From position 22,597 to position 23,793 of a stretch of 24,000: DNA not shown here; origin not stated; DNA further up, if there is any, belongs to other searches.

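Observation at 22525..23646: wHTH protein whose C-terminal half looks like an isolated TiaS kinase (TCKD) domain, in an operon with ACT-hom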

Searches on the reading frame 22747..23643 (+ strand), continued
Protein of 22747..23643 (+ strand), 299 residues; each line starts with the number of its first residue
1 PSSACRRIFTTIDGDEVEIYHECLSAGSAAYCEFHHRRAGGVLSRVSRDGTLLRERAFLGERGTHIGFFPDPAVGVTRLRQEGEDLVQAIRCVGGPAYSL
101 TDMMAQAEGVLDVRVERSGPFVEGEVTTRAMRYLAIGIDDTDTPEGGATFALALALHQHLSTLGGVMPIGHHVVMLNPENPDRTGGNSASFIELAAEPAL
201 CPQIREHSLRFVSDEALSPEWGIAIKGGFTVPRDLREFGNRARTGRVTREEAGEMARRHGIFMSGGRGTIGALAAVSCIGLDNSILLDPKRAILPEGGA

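Call 60: list_cluster_members(proteins=[P0315, P0317, P0397, P0382, P0372, P0373, P0347, P0299, P0335, P0396])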
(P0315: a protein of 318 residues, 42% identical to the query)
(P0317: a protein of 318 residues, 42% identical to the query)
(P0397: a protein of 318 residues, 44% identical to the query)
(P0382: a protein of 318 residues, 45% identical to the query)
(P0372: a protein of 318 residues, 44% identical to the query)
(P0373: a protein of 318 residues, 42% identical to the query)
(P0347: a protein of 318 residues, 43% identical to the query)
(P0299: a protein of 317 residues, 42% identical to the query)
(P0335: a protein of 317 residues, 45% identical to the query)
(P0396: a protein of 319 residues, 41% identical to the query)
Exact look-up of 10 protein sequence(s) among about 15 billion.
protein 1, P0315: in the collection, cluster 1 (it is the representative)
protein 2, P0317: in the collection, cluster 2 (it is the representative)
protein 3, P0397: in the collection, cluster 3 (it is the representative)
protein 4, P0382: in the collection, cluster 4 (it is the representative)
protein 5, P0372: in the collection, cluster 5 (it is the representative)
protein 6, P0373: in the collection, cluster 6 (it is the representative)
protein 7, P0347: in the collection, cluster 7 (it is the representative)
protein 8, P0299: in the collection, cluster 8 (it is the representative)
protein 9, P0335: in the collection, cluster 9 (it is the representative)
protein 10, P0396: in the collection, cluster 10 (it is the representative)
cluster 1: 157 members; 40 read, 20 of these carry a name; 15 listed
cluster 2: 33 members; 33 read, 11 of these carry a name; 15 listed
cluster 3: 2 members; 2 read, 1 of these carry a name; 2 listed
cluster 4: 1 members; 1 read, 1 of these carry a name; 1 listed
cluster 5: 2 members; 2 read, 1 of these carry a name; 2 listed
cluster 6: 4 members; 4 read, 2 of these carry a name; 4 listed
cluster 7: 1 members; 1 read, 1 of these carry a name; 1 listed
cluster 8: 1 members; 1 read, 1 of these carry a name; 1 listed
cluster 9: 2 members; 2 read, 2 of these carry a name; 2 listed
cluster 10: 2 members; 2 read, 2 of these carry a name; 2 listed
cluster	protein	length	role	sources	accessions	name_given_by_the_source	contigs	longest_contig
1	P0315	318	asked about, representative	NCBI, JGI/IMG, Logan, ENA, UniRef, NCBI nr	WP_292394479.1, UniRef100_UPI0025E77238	tRNA(Ile2) 2-agmatinylcytidine synthetase [Methanoculleus sp. UBA303] | methanogenesis imperfect marker protein 11 | tRNA(Ile2) 2-agmatinylcytidine synthetase n=1 Tax=Methanoculleus sp. UBA303 TaxID=1915497 ...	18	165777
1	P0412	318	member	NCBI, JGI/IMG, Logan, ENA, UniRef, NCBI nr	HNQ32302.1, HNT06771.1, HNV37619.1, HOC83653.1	MAG TPA: tRNA(Ile2) 2-agmatinylcytidine synthetase [Methanoculleus sp.] | methanogenesis imperfect marker protein 11 | tRNA(Ile2) 2-agmatinylcytidine synthetase n=1 Tax=Methanoculleus sp. TaxID=90427 ...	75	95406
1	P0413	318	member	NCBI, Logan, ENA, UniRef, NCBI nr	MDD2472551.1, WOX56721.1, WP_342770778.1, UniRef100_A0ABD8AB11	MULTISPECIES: tRNA(Ile2) 2-agmatinylcytidine synthetase [unclassified Methanoculleus] | tRNA(Ile2) 2-agmatinylcytidine synthetase n=1 Tax=Methanoculleus palmolei TaxID=72612 ... | tRNA(Ile2) 2-agmatinylcytidine synthetase [Methanoculleus sp.]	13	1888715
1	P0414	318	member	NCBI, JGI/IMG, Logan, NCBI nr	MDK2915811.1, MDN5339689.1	MAG: hypothetical protein PWR25_368 [Euryarchaeota archaeon] | methanogenesis imperfect marker protein 11 | hypothetical protein [Euryarchaeota archaeon]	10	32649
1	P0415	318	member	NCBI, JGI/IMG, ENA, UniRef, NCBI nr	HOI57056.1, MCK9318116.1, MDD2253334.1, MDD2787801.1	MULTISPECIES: tRNA(Ile2) 2-agmatinylcytidine synthetase [unclassified Methanoculleus] | tRNA(Ile)(2)-agmatinylcytidine synthase n=1 Tax=unclassified Methanoculleus TaxID=2619537 ...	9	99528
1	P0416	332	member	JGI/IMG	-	methanogenesis imperfect marker protein 11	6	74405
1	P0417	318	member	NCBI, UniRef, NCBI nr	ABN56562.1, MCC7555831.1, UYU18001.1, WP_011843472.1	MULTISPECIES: tRNA(Ile)(2)-agmatinylcytidine synthase [Methanoculleus] | tRNA(Ile2) 2-agmatinylcytidine synthetase n=2 Tax=Methanoculleus TaxID=45989 ... | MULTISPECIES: hypothetical protein [Methanoculleus]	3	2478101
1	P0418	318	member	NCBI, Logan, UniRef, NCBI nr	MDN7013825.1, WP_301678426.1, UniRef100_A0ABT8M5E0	DUF1743 domain-containing protein [Methanoculleus sp. FWC-SCC3] | DUF1743 domain-containing protein n=1 Tax=Methanoculleus methanifontis TaxID=2584086 ... | tRNA(Ile2) 2-agmatinylcytidine synthetase [Methanoculleus sp. FWC-SCC3]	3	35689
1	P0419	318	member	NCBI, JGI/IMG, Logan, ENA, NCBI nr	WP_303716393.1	tRNA(Ile2) 2-agmatinylcytidine synthetase [Methanoculleus marisnigri]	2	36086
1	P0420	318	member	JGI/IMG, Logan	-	methanogenesis imperfect marker protein 11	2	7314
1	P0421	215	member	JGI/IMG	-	methanogenesis imperfect marker protein 11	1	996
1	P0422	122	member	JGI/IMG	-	tRNA(Ile2) C34 agmatinyltransferase TiaS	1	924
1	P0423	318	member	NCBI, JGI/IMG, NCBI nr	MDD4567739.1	MAG: tRNA(Ile2) 2-agmatinylcytidine synthetase [Methanoculleus chikugoensis] | tRNA(Ile2) 2-agmatinylcytidine synthetase [Methanoculleus chikugoensis]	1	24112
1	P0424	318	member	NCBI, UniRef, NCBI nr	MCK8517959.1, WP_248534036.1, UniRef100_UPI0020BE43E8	tRNA(Ile2) 2-agmatinylcytidine synthetase [Methanoculleus sp. 7T] | tRNA(Ile2) 2-agmatinylcytidine synthetase n=1 Tax=Methanoculleus sp. 7T TaxID=2937282 ...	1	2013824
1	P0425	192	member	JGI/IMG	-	methanogenesis imperfect marker protein 11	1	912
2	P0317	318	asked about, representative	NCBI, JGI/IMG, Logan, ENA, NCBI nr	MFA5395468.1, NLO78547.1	MAG: tRNA(Ile2) 2-agmatinylcytidine synthetase [Methanomicrobiales archaeon] | methanogenesis imperfect marker protein 11 | tRNA(Ile2) 2-agmatinylcytidine synthetase [Methanomicrobiales archaeon]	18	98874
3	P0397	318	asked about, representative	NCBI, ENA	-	-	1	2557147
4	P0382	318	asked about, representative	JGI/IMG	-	methanogenesis imperfect marker protein 11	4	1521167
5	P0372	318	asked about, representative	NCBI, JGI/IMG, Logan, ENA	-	-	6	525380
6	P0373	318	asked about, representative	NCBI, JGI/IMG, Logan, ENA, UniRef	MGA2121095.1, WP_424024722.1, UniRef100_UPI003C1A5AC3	MAG: tRNA(Ile2) 2-agmatinylcytidine synthetase [Methanoregula sp.] | methanogenesis imperfect marker protein 11 | tRNA(Ile2) 2-agmatinylcytidine synthetase n=1 Tax=Methanoregula sp. TaxID=2052170 ...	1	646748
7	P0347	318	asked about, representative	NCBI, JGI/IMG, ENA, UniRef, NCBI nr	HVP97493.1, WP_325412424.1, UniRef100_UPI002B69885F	tRNA(Ile2) 2-agmatinylcytidine synthetase [Methanoregula sp.] | tRNA(Ile2) 2-agmatinylcytidine synthetase n=1 Tax=Methanoregula sp. TaxID=2052170 ...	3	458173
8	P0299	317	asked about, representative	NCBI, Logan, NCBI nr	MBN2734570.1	MAG: DUF1743 domain-containing protein [Methanomicrobiaceae archaeon] | DUF1743 domain-containing protein [Methanomicrobiaceae archaeon]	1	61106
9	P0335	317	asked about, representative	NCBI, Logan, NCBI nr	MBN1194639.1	MAG: DUF1743 domain-containing protein [Methanomicrobiaceae archaeon] | DUF1743 domain-containing protein [Methanomicrobiaceae archaeon]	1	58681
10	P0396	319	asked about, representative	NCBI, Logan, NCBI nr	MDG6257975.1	MAG: tRNA(Ile2) 2-agmatinylcytidine synthetase [Methanomicrobiaceae archaeon] | tRNA(Ile2) 2-agmatinylcytidine synthetase [Methanomicrobiaceae archaeon]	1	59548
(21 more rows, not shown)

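Call 65: search_protein_families(library=ncbifam, proteins=[L004:10001-10996:+, L004:10983-11858:+, L004:11858-12820:+, L004:12823-14055:+, L004:14039-15160:+, L004:16875-17678:+, L090:4563-5507:+, L090:5533-7011:+, L090:8152-9456:+], max_evalue=0.00001)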
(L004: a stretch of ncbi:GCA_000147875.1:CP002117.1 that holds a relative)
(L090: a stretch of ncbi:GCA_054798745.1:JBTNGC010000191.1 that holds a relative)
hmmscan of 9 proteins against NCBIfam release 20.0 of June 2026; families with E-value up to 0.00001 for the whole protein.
L004:10001-10996:+ (332 aa): 2 families
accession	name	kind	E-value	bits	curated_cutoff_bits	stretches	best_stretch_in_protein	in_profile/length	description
TIGR03280.1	methan_mark_11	hypoth_equivalog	4.7e-60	203.2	255.8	1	35-324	4-289/292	methanogenesis marker protein 11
NF040849.1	tRNAmod_TiaS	equivalog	3.9e-10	38.9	600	1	172-315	2-150/422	tRNA(Ile2) 2-agmatinylcytidine synthetase TiaS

L004:10983-11858:+ (292 aa): 1 family
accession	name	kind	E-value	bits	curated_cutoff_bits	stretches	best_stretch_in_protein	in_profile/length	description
TIGR03280.1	methan_mark_11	hypoth_equivalog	2.5e-95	319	255.8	1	12-290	1-290/292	methanogenesis marker protein 11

L004:11858-12820:+ (321 aa): 4 families
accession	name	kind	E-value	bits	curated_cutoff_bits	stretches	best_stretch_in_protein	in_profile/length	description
NF045502.1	variant_rSAM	domain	4.2e-20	72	125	1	105-287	145-349/357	radical SAM protein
TIGR04043.1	rSAM_MSMEG_0568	hypoth_equivalog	7.9e-17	61.2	303.7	1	106-314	125-348/354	MSMEG_0568 family radical SAM protein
NF053743.1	LipS2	equivalog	5.4e-15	55.6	270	1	87-258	18-195/292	LipS2 family lipoyl synthase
NF004019.1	PRK05481.1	subfamily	1.8e-06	27.5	203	1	95-258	50-219/286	lipoyl synthase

L004:12823-14055:+ (411 aa): 1 family
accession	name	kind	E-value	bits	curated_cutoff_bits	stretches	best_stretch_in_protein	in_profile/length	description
TIGR03336.1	IOR_alpha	equivalog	5.4e-39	134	650.9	2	38-156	47-166/595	indolepyruvate ferredoxin oxidoreductase subunit alpha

L004:14039-15160:+ (374 aa): 25 families
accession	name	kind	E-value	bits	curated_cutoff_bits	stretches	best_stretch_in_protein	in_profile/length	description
NF002085.0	PRK00915.1-2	subfamily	7.2e-140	467.1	517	1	4-365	12-374/504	2-isopropylmalate synthase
TIGR02090.1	LEU1_arch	subfamily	1.6e-133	445.3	484.75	1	6-353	1-349/363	isopropylmalate/citramalate/homocitrate synthases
TIGR02660.1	nifV_homocitr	equivalog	1.2e-110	370.3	462.9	1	6-353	2-350/365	homocitrate synthase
NF041069.1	IPMS_Sufob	equivalog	4.4e-108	361.9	600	1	6-367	1-365/371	isopropylmalate synthase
TIGR02146.1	LysS_fung_arch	equivalog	9.6e-106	353.9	413.55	1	8-349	1-343/344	homocitrate synthase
NF002086.0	PRK00915.1-3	equivalog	7.9e-102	341.4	532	1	4-369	5-383/516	2-isopropylmalate synthase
NF002088.0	PRK00915.1-5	equivalog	6.6e-101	338.3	697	1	5-371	3-382/514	2-isopropylmalate synthase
TIGR00973.1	leuA_bact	equivalog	1.6e-94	317.2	598.7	1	6-370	2-379/494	2-isopropylmalate synthase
NF002087.0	PRK00915.1-4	equivalog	7.1e-91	305.2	729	1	5-368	6-383/516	2-isopropylmalate synthase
NF002084.0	PRK00915.1-1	equivalog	1.2e-75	255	748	1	5-337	4-349/523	2-isopropylmalate synthase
TIGR00977.1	citramal_synth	equivalog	3.2e-65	220.4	450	1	6-350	2-364/526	citramalate synthase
NF042433.1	CitmalDyn_Leptosp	equivalog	1.2e-52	179.2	950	1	5-367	7-380/514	(R)-citramalate synthase CimA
NF042434.1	IPMS_Lepto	equivalog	1.3e-49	169.2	500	1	3-353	3-371/374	2-isopropylmalate synthase LeuA2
NF006049.0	PRK08195.1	subfamily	1.8e-21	76.6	229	1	161-262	163-266/344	4-hyroxy-2-oxovalerate/4-hydroxy-2-oxopentanoic acid aldolase,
TIGR03217.1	4OH_2_O_val_ald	equivalog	2.3e-20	73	286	1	140-260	137-259/334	4-hydroxy-2-oxovalerate aldolase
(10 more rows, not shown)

L004:16875-17678:+ (268 aa): 1 family
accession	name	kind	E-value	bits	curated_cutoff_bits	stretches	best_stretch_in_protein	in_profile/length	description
NF052538.2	CoM_XcbA_fam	subfamily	1.5e-17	63.8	150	1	18-258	35-289/293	XcbA family protein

L090:4563-5507:+ (315 aa): 3 families
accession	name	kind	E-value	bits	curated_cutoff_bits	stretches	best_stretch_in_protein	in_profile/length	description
TIGR01114.1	mtrH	equivalog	6.3e-133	442.7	271.4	1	1-313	1-313/314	tetrahydromethanopterin S-methyltransferase subunit H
NF002142.0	PRK00979.1-1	subfamily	2e-92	309.5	287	1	4-313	2-298/306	tetrahydromethanopterin S-methyltransferase subunit H family protein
NF047990.1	Co_MTase_MtgA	equivalog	4.4e-71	239.9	550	1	1-299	1-291/306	[methyl-Co(III) glycine betaine-specific corrinoid protein]--tetrahydrofolate methyltransferase MtgA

L090:5533-7011:+ (493 aa): 1 family
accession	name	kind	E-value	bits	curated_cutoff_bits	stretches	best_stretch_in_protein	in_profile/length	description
TIGR03285.1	methan_mark_14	hypoth_equivalog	2.9e-180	599.8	274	1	45-485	2-445/446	methanogenesis marker 14 protein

L090:8152-9456:+ (435 aa): 69 families (the best 25 are shown)
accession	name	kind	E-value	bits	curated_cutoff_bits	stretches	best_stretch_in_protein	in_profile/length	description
NF004426.0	PRK05769.1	equivalog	1.2e-171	571.4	552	1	7-428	19-439/441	acetyl ornithine aminotransferase family protein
NF005993.0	PRK08117.1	subfamily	3.3e-142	474.1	574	1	8-430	8-431/433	aspartate aminotransferase family protein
NF006228.0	PRK08360.1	equivalog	1.2e-128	429.5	608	1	8-430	6-428/443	aspartate aminotransferase family protein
NF004171.0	PRK05639.1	equivalog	1.4e-111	373.6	639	1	20-427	31-442/457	alanine/serine racemase family protein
NF006368.0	PRK08593.1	equivalog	1.7e-109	366.4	570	1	8-431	9-434/448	aspartate aminotransferase family protein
NF045634.1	LeuMetRace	equivalog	5e-108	361.6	800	1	10-430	8-428/432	leucine/methionine racemase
NF002874.0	PRK03244.1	equivalog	5.6e-107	358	457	1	8-429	10-395/399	acetylornithine transaminase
TIGR00707.1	argD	subfamily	5.6e-106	354.6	410.05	1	24-426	9-380/381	acetylornithine/succinylornithine family transaminase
NF005376.0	PRK06918.1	equivalog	5.4e-105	351.4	676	1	24-429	36-444/451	4-aminobutyrate--2-oxoglutarate transaminase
TIGR00700.1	GABAtrnsam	equivalog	9.2e-105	350.6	506.65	1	22-426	13-418/420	4-aminobutyrate--2-oxoglutarate transaminase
NF004714.0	PRK06058.1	subfamily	2.7e-97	326.2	639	1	9-427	27-445/447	4-aminobutyrate--2-oxoglutarate transaminase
NF002325.0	PRK01278.1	subfamily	3.1e-93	312.5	372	2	209-430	175-390/395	acetylornithine transaminase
NF005683.0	PRK07481.1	subfamily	2.3e-91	307.1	575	1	24-429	28-450/453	hypothetical protein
NF002797.0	PRK02936.1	equivalog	3.5e-91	305.8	496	2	193-427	152-378/385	acetylornithine transaminase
NF049939.1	HyAminethphonNHLyPbfA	equivalog_domain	3.8e-89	299.2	525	1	27-427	46-440/442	(R)-1-hydroxy-2-aminoethylphosphonate ammonia-lyase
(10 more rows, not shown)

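Call 71: find_homologous_proteins(query=A4, max_evalue=1e-10)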
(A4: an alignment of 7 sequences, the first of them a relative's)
Query A4 (7 sequences) (372 aa, profile of the alignment): 46 proteins with E <= 1e-10 among 8000 candidates.
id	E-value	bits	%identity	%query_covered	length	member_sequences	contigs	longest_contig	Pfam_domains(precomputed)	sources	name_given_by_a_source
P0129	4.1e-163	561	34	97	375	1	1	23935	PF01978.26,PF22641.3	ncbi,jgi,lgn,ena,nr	ncbi:MAG TPA: hypothetical protein VMV49_02415 [Candidatus Deferrimicrobium sp.]|nr:hypothetical pro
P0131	6.0e-160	550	41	95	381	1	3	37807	PF13518.13,PF22641.3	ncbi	ncbi:MAG: helix-turn-helix domain-containing protein [Candidatus Nezhaarchaeales archaeon]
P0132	1.5e-159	549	100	100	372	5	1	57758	PF22641.3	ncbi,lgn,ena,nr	ncbi:MAG: hypothetical protein J7L98_00725 [Candidatus Verstraetearchaeota archaeon]|nr:hypothetical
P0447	3.0e-156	538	34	97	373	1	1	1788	PF01978.26,PF22641.3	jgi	jgi:methanogenesis imperfect marker protein 11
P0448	8.3e-151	520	88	100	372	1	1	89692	PF22641.3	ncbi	-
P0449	2.6e-148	512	34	97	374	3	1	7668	PF22641.3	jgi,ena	-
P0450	4.7e-148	511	34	97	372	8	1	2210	PF01978.26,PF22641.3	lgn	-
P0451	1.1e-147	510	34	97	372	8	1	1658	PF01978.26,PF22641.3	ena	-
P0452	5.4e-147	508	34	97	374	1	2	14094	PF01978.26,PF22641.3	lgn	-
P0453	8.1e-147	507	34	97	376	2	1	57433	PF01978.26,PF22641.3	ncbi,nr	ncbi:MAG: sugar-specific transcriptional regulator TrmB [Promethearchaeota archaeon]|nr:MAG: sugar-s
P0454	2.4e-146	506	35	97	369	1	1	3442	PF01978.26,PF22641.3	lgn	-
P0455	2.8e-146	505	33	97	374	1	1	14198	PF22641.3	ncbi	-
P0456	3.0e-146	505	35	97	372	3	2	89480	PF01978.26,PF22641.3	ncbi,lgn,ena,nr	ncbi:MAG: sugar-specific transcriptional regulator TrmB [Candidatus Helarchaeota archaeon]|nr:sugar-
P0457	5.5e-146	504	34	97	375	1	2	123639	PF01978.26,PF22641.3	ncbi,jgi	ncbi:MAG: helix-turn-helix domain-containing protein [Candidatus Helarchaeota archaeon]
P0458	1.1e-145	503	37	97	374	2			PF22641.3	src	-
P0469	4.2e-137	475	37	99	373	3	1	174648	PF22641.3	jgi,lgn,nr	nr:hypothetical protein [Candidatus Freyarchaeota archaeon]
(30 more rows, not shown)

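Call 72: find_encoding_contigs(protein=P0457, flank=6000, max_places=1)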
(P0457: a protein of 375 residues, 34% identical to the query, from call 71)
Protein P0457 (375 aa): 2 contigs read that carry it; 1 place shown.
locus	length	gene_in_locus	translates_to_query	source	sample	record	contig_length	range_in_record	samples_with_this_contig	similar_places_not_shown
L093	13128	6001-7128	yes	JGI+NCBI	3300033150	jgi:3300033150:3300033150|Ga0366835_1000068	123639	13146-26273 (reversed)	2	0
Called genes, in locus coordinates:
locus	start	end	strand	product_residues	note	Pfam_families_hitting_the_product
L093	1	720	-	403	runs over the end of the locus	PF00155:Aminotran_1_2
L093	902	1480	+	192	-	PF07155:ECF-ribofla_trS, PF12822:ECF_trnsprt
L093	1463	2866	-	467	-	PF00291:PALP, PF03551:PadR (weak)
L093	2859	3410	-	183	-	-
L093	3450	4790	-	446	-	PF01029:NusB, PF21148:NSUN5_fdxn-like (faint), PF22458:RsmF-B_ferredox (weak), PF01189:Methyltr_RsmB-F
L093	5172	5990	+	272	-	PF01784:DUF34_NIF3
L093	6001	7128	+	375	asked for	PF01978:TrmB (weak), PF22641:TiaS_TCKD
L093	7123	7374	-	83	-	PF12773:DZR (weak), PF13240:Zn_Ribbon_1, PF13248:Zn_ribbon_3 (weak)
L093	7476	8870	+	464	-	PF02881:SRP54_N, PF00448:SRP54, PF06414:Zeta_toxin (weak), PF13401:AAA_22 (weak), PF02978:SRP_SPB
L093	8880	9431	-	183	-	PF04013:Methyltrn_RNA_2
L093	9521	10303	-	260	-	PF21248:SoFic-like_C (weak)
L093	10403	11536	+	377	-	PF07318:DUF1464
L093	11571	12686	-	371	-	-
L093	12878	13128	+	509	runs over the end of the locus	PF00809:Pterin_bind, PF14251:PterinBD-DUF4346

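Call 73: find_encoding_contigs(protein=P0469, flank=6000, max_places=1)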
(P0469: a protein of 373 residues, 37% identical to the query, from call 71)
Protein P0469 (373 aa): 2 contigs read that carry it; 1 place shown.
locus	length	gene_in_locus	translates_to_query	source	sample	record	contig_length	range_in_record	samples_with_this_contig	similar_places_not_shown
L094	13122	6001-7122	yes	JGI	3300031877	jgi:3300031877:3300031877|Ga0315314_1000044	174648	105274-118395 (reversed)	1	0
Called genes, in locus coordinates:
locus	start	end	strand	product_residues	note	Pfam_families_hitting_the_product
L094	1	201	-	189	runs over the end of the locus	PF02441:Flavoprotein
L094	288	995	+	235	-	-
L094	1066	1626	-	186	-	-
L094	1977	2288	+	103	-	-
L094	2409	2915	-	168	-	-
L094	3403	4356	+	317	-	PF01874:CitG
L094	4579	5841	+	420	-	-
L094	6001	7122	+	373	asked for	PF22641:TiaS_TCKD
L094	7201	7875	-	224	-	-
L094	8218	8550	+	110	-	PF10133:CooT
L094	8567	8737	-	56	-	-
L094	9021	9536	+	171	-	PF00583:Acetyltransf_1, PF13527:Acetyltransf_9 (faint), PF13673:Acetyltransf_10 (weak), PF13508:Acetyltransf_7, PF08445:FR47 (weak)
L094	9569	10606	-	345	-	-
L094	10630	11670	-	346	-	PF01909:NTP_transf_2 (faint)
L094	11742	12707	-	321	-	PF02649:GCHY-1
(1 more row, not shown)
